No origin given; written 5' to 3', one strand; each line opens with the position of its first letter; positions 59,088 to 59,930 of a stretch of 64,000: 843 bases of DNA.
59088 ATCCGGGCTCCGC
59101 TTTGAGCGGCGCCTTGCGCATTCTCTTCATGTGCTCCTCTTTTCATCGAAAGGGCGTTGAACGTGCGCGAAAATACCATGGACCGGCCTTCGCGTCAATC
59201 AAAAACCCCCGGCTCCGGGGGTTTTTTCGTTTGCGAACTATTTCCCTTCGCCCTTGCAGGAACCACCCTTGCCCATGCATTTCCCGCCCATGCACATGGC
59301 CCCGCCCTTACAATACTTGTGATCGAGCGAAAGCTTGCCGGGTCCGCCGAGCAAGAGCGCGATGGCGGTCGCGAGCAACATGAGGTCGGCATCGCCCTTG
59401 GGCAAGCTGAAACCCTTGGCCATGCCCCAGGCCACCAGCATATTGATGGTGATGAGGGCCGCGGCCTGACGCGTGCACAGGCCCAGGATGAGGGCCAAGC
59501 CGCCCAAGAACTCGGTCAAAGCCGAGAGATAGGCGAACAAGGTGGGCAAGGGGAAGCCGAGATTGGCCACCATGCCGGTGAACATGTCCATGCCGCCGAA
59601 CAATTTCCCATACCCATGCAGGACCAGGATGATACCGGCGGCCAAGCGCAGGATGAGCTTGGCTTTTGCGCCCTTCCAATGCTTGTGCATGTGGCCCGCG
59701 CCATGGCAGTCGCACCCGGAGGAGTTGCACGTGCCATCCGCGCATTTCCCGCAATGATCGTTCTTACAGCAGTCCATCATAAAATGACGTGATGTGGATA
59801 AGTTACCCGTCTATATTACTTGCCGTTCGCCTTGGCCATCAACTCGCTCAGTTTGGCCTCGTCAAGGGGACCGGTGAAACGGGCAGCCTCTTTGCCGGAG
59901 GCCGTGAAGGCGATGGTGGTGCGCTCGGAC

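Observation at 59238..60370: DoxX with Cys-rich cytoplasmic tails next to a CxxC-less thioredoxin-fold lipoprotein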

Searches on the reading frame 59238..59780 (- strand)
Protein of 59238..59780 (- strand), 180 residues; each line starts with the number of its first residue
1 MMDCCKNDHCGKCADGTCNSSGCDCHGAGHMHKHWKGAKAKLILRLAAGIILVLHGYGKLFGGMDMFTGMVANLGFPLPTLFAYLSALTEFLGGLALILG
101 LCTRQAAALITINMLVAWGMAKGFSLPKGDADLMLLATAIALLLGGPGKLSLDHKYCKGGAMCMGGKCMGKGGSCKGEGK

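Call 3: search_protein_families(library=pfam, proteins=[window:59238-59780:-], max_evalue=0.1)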
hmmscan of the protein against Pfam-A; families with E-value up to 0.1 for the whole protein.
window:59238-59780:- (180 aa): 2 families
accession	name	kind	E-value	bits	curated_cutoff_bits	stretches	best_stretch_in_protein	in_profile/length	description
PF07681.17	DoxX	-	1.1e-20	74.4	23.6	1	41-120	2-82/85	DoxX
PF07291.16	MauE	-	0.00013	22.8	27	1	41-116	5-82/128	Methylamine utilisation protein MauE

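Call 4: search_protein_families(library=ncbifam, proteins=[window:59238-59780:-], max_evalue=0.1)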
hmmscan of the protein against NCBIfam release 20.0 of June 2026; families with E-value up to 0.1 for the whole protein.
window:59238-59780:- (180 aa): 1 family
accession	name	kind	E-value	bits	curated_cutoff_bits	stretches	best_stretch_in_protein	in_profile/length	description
NF050144.1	matur_HvfX_fam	equivalog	6.2e-13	49.2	80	1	40-119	3-85/165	HvfX family Cu-binding RiPP maturation protein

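Call 9: find_homologous_proteins(query=window:59238-59780:-, max_evalue=0.001)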
Query window:59238-59780:- (180 aa): 99 proteins with E <= 0.001 among 1930 candidates.
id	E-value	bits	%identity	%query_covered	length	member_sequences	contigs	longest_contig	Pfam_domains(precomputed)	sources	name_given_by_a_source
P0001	4.3e-90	319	100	83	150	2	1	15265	PF07681.18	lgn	-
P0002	1.1e-63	233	72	88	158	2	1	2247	PF07681.18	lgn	-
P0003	1.3e-42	164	68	67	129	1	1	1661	PF07291.17,PF07681.18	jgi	jgi:putative oxidoreductase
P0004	3.0e-36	143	58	72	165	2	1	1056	PF07681.18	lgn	-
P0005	3.2e-36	143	57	72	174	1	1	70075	PF07681.18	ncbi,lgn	-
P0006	1.3e-35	141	60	73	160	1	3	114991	PF07291.17,PF07681.18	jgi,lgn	jgi:putative oxidoreductase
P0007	6.1e-35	139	53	82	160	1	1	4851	PF07291.17,PF07681.18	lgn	-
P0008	8.2e-35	138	56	77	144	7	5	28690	PF07291.17,PF07681.18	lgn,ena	-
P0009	1.0e-34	138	53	76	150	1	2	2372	PF07681.18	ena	-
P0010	3.4e-34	136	63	66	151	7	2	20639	PF07681.18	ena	-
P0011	2.1e-33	134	61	74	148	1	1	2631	PF07681.18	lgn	-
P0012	2.8e-33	133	57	69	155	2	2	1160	PF07291.17,PF07681.18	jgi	jgi:putative oxidoreductase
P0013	4.1e-33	133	50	84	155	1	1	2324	PF07291.17,PF07681.18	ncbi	-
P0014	4.6e-33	133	65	61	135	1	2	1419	PF07681.18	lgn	-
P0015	3.9e-32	130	63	61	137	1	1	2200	PF07291.17,PF07681.18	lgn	-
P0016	8.4e-32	129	54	75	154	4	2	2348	PF07291.17,PF07681.18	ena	-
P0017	8.8e-32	129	57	76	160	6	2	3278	PF07681.18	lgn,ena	-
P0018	1.1e-31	128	61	68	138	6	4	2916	PF07681.18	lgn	-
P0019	1.3e-31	128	63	61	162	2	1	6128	PF07681.18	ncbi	-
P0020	1.6e-31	128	54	77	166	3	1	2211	PF07681.18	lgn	-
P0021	8.9e-31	125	52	79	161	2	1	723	PF07291.17,PF07681.18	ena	-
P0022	2.0e-30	124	61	58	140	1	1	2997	PF07681.18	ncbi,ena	-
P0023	2.1e-30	124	55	63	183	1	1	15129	PF07681.18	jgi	jgi:putative oxidoreductase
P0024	2.2e-30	124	62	63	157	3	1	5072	PF07681.18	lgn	-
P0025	4.3e-30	123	59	62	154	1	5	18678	PF07291.17,PF07681.18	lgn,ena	-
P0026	4.4e-30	123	53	80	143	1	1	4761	PF07291.17,PF07681.18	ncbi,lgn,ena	-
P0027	8.6e-30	122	53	76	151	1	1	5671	PF07291.17,PF07681.18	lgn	-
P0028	1.7e-29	121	61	65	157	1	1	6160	PF07681.18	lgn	-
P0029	3.1e-29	120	60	64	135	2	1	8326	PF07681.18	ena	-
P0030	4.5e-29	120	53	72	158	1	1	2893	PF07681.18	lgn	-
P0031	6.2e-29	119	64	64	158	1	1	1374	PF07291.17,PF07681.18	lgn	-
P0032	7.8e-29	119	56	73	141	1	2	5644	PF07681.18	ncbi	-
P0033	8.5e-29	119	56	67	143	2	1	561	PF07291.17,PF07681.18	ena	-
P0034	9.2e-29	119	57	64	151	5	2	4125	PF07681.18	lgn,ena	-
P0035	9.5e-29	119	61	62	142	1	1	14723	PF07681.18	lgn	-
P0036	1.1e-28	118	52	67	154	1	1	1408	PF07681.18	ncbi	-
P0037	2.7e-28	117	52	68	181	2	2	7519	PF07291.17,PF07681.18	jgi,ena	-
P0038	2.9e-28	117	63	51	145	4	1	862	PF07681.18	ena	-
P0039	3.4e-28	117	51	77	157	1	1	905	PF07681.18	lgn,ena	-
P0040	3.7e-28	117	57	59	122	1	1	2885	PF07681.18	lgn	-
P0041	8.5e-28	116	58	66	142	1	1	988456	PF07681.18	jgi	jgi:putative oxidoreductase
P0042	1.6e-27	115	55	62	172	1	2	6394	PF07681.18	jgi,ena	-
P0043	1.9e-27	114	57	67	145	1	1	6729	PF07681.18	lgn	-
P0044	3.0e-27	114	55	61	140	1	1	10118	PF07681.18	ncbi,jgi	ncbi:MAG: hypothetical protein RL272_807 [Candidatus Parcubacteria bacterium]|jgi:putative oxidoredu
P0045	3.8e-27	113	57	62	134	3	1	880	PF07681.18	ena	-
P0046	5.8e-27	113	58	63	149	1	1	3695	PF07291.17,PF07681.18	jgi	-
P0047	8.4e-27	112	52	72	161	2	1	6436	PF07681.18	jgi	jgi:putative oxidoreductase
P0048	2.2e-26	111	54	62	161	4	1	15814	PF07681.18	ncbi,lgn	-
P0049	6.7e-26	109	58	68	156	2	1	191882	PF07681.18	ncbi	ncbi:MAG: DoxX family protein [Patescibacteria group bacterium]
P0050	1.1e-23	102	54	72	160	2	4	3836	PF07681.18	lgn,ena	-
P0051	2.3e-20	91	53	65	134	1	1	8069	PF07681.18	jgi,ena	-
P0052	5.1e-20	90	53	65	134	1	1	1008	PF07681.18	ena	-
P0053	6.2e-20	90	50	53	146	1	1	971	PF07681.18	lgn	-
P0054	8.6e-20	89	53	65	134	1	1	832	PF07681.18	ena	-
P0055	1.0e-19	89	55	48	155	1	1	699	PF07291.17,PF07681.18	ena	-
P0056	1.1e-19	89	46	65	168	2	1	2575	PF07291.17,PF07681.18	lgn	-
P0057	1.3e-19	89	50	62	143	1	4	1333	PF07291.17,PF04173.19,PF07681.18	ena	-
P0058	1.3e-19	89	52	65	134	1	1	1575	PF07681.18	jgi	-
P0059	1.4e-19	89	52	65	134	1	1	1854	PF07681.18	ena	-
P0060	2.8e-19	88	52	65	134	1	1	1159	PF07681.18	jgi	-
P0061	4.0e-18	84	42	67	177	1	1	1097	PF07681.18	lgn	-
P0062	2.3e-17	82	48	66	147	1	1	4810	PF07291.17,PF07681.18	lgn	-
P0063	3.1e-17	81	49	65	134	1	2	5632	PF07681.18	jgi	jgi:putative oxidoreductase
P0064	1.5e-15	76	44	64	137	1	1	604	PF07681.18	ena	-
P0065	4.9e-15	74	44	66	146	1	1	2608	PF07681.18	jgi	jgi:putative oxidoreductase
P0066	3.2e-14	71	55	42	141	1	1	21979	PF07291.17,PF07681.18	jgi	jgi:putative oxidoreductase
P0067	4.7e-14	71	46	65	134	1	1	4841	PF07291.17,PF07681.18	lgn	-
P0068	5.6e-14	71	46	62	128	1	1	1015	PF07681.18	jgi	jgi:putative oxidoreductase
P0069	2.2e-13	69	46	65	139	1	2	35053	PF07291.17,PF04173.19,PF07681.18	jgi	jgi:putative oxidoreductase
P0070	6.9e-13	67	44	62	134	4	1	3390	PF07291.17,PF04173.19,PF07681.18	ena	-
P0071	9.2e-13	67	42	63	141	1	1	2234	PF07291.17,PF07681.18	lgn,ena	-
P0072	8.5e-12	63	42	64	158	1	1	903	PF07681.18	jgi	jgi:putative oxidoreductase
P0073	6.9e-11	60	41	63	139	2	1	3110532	PF13564.12,PF07681.18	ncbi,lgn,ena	-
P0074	2.3e-10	59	43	61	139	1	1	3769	PF07681.18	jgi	jgi:putative oxidoreductase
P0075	8.7e-10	57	39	62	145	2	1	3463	PF07291.17,PF07681.18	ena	-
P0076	1.0e-9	57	37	42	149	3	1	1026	PF07681.18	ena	-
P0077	2.1e-9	56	39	62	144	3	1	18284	PF07681.18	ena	-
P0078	3.4e-9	55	41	63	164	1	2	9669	PF04173.19,PF07681.18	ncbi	-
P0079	4.1e-9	55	42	62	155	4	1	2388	PF07681.18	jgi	jgi:putative oxidoreductase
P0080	4.4e-9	55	41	63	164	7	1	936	PF04173.19,PF07681.18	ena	-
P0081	1.1e-8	53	42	65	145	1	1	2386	PF04173.19,PF07681.18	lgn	-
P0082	1.4e-8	53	41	51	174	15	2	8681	PF07291.17,PF07681.18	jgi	jgi:putative oxidoreductase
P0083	2.2e-8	52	34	83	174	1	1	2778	PF07291.17,PF07681.18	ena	-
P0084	2.9e-7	49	37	66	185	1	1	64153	PF07681.18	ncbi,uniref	ncbi:DoxX family protein [Streptomyces sp. NPDC059080]|uniref:DoxX family protein n=1 Tax=Streptomyc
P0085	4.1e-7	48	38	65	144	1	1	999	PF07681.18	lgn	-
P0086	2.1e-6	46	36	66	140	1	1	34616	PF07681.18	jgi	jgi:putative oxidoreductase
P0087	2.6e-6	46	43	44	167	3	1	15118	PF07681.18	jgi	jgi:putative oxidoreductase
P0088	3.9e-6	45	38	66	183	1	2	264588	PF07681.18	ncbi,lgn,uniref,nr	ncbi:DoxX family protein [Streptantibioticus ferralitis]|uniref:DoxX family protein n=1 Tax=Streptan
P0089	4.4e-6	45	36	65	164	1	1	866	PF13564.12,PF07681.18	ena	-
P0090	6.5e-6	44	42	48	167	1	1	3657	PF07681.18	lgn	-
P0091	9.3e-6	44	47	42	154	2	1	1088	PF02077.21,PF07291.17,PF07681.18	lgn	-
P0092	9.4e-6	44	36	66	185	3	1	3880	PF07681.18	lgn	-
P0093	4.0e-5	42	38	61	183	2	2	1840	PF07681.18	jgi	-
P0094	5.9e-5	41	39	66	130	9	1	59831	PF07681.18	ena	-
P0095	1.2e-4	40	40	48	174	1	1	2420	PF07681.18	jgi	jgi:putative oxidoreductase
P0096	1.3e-4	40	36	59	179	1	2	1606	PF07681.18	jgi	jgi:putative oxidoreductase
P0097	1.5e-4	40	37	50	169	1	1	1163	PF02077.21,PF07291.17,PF07681.18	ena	-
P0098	1.9e-4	39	41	39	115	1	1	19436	PF07291.17,PF13564.12,PF07681.18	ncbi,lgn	-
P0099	2.8e-4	39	41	38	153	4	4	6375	PF07681.18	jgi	jgi:putative oxidoreductase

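Call 14: find_encoding_contigs(protein=P0005, flank=6000, max_places=3)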
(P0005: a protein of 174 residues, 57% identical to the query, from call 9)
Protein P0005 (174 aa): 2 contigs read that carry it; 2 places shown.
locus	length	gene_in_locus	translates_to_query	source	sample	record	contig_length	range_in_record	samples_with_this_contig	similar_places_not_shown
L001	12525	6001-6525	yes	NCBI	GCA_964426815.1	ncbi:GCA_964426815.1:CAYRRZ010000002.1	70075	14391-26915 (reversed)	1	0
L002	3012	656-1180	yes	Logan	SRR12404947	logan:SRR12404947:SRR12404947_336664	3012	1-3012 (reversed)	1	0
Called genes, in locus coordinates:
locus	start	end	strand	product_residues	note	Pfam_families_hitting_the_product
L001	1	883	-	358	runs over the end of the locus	-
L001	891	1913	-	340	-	PF00150:Cellulase (weak), PF02449:Glyco_hydro_42 (faint)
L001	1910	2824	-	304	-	PF00892:EamA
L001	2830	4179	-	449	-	PF00753:Lactamase_B, PF23023:Anti-Pycsar_Apyc1, PF12706:Lactamase_B_2, PF16661:Lactamase_B_6, PF10996:Beta-Casp, PF07521:RMMBL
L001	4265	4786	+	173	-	PF00578:AhpC-TSA, PF00085:Thioredoxin, PF08534:Redoxin, PF13098:Thioredoxin_2, PF13905:Thioredoxin_8 (faint)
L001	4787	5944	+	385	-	PF00070:Pyr_redox (faint), PF01266:DAO (faint), PF05834:Lycopene_cycl (faint), PF07992:Pyr_redox_2, PF13454:NAD_binding_9 (faint)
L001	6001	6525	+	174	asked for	PF07681:DoxX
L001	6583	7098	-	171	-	-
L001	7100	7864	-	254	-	PF04402:SIMPL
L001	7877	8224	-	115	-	PF03819:MazG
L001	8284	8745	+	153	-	PF00072:Response_reg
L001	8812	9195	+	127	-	PF00072:Response_reg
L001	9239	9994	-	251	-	PF01061:ABC2_membrane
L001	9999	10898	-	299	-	PF00005:ABC_tran, PF13304:AAA_21 (weak)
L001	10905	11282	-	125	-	PF04993:TfoX_N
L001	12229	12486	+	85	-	PF03486:HI0933_like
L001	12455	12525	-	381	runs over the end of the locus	-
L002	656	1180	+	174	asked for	PF07681:DoxX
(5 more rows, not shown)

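Call 15: find_encoding_contigs(protein=P0006, flank=6000, max_places=3)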
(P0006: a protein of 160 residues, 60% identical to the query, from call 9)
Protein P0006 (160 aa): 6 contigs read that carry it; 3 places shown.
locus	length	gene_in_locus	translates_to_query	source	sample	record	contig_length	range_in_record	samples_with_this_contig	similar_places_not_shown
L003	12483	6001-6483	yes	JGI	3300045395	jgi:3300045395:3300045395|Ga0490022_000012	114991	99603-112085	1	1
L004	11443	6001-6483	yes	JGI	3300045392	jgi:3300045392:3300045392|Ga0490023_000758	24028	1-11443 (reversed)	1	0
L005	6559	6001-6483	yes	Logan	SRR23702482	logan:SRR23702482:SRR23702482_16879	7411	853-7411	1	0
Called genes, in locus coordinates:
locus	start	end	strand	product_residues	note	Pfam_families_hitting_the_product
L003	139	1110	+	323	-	PF00294:PfkB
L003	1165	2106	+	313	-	PF13593:SBF_like, PF01758:SBF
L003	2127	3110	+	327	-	PF00389:2-Hacid_dh, PF02826:2-Hacid_dh_C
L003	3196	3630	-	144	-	-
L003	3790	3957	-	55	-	-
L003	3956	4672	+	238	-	PF00215:OMPdecase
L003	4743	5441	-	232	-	-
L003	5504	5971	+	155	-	PF22785:Tc-R-P, PF00782:DSPc, PF22784:PTP-SAK (weak), PF22741:PTP-NADK (weak)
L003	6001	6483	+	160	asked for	PF07291:MauE (weak), PF07681:DoxX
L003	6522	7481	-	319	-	PF02388:FemAB, PF13480:Acetyltransf_6, PF02388:FemAB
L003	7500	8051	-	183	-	PF01330:RuvA_N, PF00633:HHH (faint), PF21176:RecR_HhH (faint), PF14520:HHH_5, PF07499:RuvA_C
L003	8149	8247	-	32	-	-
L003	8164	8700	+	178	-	PF00265:TK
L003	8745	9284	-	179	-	PF15891:Nuc_deoxyri_tr2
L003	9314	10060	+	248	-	-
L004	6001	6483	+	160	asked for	PF07291:MauE (weak), PF07681:DoxX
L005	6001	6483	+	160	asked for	PF07291:MauE (weak), PF07681:DoxX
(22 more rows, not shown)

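Call 20: find_encoding_contigs(protein=P0041, flank=5000, max_places=2)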
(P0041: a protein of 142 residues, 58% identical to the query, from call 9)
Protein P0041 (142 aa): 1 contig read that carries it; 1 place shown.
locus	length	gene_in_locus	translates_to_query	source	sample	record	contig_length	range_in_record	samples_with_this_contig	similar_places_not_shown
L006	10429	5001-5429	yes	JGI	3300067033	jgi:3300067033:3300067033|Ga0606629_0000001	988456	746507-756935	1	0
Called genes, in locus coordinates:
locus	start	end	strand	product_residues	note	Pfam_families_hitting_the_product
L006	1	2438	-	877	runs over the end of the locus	PF00133:tRNA-synt_1, PF09334:tRNA-synt_1g (weak), PF00133:tRNA-synt_1, PF08264:Anticodon_1, PF10458:Val_tRNA-synt_C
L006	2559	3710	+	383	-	-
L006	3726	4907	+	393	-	PF00070:Pyr_redox (faint), PF01266:DAO (faint), PF07992:Pyr_redox_2, PF13450:NAD_binding_8 (faint), PF13454:NAD_binding_9 (faint)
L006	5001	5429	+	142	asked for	PF07681:DoxX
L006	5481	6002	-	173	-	PF00588:SpoU_methylase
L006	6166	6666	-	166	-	-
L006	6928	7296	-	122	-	-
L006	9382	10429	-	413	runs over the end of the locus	-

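Call 21: find_encoding_contigs(protein=P0049, flank=5000, max_places=2)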
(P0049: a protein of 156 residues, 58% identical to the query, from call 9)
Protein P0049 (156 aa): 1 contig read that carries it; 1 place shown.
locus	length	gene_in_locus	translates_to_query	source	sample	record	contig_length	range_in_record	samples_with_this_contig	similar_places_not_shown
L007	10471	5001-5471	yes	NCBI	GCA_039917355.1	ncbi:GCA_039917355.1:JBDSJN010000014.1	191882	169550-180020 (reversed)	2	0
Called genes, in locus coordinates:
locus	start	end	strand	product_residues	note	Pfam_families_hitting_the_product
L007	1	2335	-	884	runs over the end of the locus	PF00133:tRNA-synt_1, PF09334:tRNA-synt_1g, PF00133:tRNA-synt_1, PF08264:Anticodon_1, PF10458:Val_tRNA-synt_C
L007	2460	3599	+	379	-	PF01368:DHH (weak)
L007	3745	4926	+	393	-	PF00070:Pyr_redox (faint), PF01266:DAO (faint), PF07992:Pyr_redox_2, PF13450:NAD_binding_8 (faint), PF13454:NAD_binding_9 (faint)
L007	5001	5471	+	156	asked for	PF07681:DoxX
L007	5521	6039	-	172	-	PF00588:SpoU_methylase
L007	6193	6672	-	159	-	-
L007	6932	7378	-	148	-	-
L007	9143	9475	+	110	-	-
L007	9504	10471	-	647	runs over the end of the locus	-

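Call 22: find_encoding_contigs(protein=P0002, flank=5000, max_places=2)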
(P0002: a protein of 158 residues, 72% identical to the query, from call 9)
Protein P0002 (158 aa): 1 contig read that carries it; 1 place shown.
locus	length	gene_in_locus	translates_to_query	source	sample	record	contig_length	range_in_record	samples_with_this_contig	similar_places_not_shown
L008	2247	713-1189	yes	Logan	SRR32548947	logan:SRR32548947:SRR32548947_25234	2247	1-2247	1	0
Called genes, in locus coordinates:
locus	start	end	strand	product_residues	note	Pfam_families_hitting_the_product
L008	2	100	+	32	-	?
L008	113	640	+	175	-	-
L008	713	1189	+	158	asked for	PF07681:DoxX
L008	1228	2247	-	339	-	?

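Call 23: find_encoding_contigs(protein=P0023, flank=5000, max_places=2)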
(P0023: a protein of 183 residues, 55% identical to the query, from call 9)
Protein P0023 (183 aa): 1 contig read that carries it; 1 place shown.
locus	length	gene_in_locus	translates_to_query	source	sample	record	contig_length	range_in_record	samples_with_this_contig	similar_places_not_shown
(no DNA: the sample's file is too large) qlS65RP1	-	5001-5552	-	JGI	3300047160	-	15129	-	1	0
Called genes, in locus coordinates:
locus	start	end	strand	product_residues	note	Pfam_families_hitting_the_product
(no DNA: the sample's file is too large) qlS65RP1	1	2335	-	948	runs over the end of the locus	PF00133:tRNA-synt_1, PF09334:tRNA-synt_1g (weak), PF00133:tRNA-synt_1, PF08264:Anticodon_1, PF10458:Val_tRNA-synt_C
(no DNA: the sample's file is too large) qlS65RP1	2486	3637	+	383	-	PF01368:DHH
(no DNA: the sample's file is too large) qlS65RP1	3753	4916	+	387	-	PF00070:Pyr_redox (faint), PF01266:DAO (faint), PF07992:Pyr_redox_2, PF13450:NAD_binding_8 (faint), PF13454:NAD_binding_9 (faint)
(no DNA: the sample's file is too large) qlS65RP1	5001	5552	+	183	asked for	PF07681:DoxX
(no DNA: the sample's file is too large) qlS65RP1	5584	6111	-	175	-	PF00588:SpoU_methylase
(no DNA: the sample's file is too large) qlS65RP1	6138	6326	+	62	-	-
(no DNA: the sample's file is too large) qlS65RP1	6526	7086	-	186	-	-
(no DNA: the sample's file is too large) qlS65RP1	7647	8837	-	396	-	-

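Call 35: find_related_loci(query=A1, collection=genome_contigs, flank=5000)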
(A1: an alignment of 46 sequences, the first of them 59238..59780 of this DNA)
Query A1 (180 aa) in genome_contigs; peptide patterns used: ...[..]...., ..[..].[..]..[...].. (x = any residue, [..] = any of these).
324 stretches matched a pattern; 260 encode a relative of the query (tblastn E <= 1e-3); the best 80 are kept; 80 distinct loci.
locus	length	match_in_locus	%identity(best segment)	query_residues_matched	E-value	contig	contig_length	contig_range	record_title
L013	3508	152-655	58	6-169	9e-54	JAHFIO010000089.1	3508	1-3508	MAG: Candidatus Uhrbacteria bacterium isolate nzgw364 NODE_44187_length_3509_cov_4.072904, whole genome shotgun sequence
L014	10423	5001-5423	55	23-172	5e-42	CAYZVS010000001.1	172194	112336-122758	MAG TPA_asm: uncultured Gammaproteobacteria bacterium isolate SRP128246_co1_414 genome assembly, contig: NODE_22_length_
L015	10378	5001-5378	63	31-149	4e-40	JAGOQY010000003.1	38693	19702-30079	Patescibacteria group bacterium isolate Gw_Eff_bin_227 Gw_Eff_1807_length_38693_cov_10.486698, whole genome shotgun sequ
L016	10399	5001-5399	57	23-158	2e-39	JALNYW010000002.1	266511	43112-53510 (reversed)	MAG: Patescibacteria group bacterium isolate SO_2017_GW1 bin 229 NODE_337_length_266511_cov_3.781804_OW334_2017, whole g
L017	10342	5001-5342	61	42-155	5e-39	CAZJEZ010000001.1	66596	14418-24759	MAG TPA_asm: uncultured Gammaproteobacteria bacterium isolate binchicken_co326_60 genome assembly, contig: NODE_141_leng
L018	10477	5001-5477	52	24-179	6e-39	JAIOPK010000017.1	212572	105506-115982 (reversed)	MAG: Candidatus Uhrbacteria bacterium isolate LakeFargette_0920_ALND_MAG_54_14 LacPavin_0920_ALND_scaffold_428047, whole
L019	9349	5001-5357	62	40-156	2e-37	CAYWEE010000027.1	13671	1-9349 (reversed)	MAG TPA_asm: uncultured Gammaproteobacteria bacterium isolate SRP278252_co2_287 genome assembly, contig: NODE_9419_lengt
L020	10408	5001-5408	57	52-180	1e-37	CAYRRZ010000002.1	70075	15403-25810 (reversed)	MAG TPA_asm: uncultured Gammaproteobacteria bacterium isolate SRP170004_co1_563 genome assembly, contig: NODE_426_length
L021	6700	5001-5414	54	40-176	2e-36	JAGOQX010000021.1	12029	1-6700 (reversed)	Patescibacteria group bacterium isolate Gw_Eff_bin_226 Gw_Eff_13106_length_12029_cov_6.648630, whole genome shotgun sequ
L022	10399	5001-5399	51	39-158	2e-36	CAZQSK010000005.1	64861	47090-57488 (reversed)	MAG TPA_asm: uncultured Gammaproteobacteria bacterium isolate binchicken_co105_443 genome assembly, contig: NODE_479_len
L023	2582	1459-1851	56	31-161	3e-35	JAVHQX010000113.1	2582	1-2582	MAG: Patescibacteria group bacterium isolate WB02no13_65_8 NODE_29748_length_2582_cov_4.922438, whole genome shotgun seq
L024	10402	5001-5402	54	42-176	9e-35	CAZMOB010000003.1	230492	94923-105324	MAG TPA_asm: uncultured Gammaproteobacteria bacterium isolate SRP296810_co1_58 genome assembly, contig: NODE_42_length_2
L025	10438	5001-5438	51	14-160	1e-34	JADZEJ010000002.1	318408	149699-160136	MAG: Candidatus Uhrbacteria bacterium isolate SJ814 c_000000441611, whole genome shotgun sequence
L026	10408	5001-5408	54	29-156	1e-34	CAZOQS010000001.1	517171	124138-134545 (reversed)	MAG TPA_asm: uncultured Gammaproteobacteria bacterium isolate SRP296810_co1_165 genome assembly, contig: NODE_3_length_5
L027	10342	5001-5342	59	42-152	7e-34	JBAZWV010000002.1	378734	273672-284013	MAG: Patescibacteria group bacterium isolate SO_2017_GW1_40 NODE_189_length_378734_cov_1.381166_OW334_2017, whole genome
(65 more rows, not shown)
